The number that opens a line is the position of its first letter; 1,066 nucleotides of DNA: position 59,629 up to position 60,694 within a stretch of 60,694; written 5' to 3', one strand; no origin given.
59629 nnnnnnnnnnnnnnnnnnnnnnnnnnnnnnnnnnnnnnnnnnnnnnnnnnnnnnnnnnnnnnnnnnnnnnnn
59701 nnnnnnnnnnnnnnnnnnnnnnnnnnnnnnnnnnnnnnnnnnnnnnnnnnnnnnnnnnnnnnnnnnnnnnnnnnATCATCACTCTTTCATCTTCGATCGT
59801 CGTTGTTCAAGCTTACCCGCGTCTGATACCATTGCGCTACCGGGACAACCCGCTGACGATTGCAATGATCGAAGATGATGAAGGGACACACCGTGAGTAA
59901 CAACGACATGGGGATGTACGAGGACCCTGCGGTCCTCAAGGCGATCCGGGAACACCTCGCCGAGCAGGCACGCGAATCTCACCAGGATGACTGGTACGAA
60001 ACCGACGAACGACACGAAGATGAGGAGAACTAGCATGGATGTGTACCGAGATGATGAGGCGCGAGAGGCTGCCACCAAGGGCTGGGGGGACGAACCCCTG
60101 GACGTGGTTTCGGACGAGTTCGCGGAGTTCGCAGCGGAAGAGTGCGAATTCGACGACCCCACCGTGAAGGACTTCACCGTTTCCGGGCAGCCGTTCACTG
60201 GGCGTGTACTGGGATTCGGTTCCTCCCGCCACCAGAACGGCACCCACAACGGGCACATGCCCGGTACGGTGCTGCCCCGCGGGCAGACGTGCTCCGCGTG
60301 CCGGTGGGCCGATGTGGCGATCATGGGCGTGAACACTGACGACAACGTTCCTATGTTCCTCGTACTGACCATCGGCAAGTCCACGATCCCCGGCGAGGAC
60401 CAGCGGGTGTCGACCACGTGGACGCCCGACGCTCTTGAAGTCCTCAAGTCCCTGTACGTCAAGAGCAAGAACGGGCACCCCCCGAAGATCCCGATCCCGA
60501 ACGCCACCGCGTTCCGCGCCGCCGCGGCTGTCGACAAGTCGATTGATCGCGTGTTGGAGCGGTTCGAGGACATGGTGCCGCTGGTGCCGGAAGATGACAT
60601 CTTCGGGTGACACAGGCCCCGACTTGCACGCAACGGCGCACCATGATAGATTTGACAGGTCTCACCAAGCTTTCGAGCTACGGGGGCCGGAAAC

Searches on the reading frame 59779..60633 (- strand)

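Call 10: search_protein_families(library=pfam, proteins=[window:59779-60633:-], max_evalue=0.01)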
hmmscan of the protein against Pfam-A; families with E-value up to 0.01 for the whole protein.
window:59779-60633:- (284 aa): 0 families

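Call 11: search_protein_families(library=phrogs, proteins=[window:59779-60633:-], max_evalue=0.01)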
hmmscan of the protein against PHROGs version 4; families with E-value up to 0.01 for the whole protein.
window:59779-60633:- (284 aa): 1 family
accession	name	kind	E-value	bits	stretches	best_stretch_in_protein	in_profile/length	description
phrog_6801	-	unknown function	0.005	16.1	1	157-221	497-563/625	-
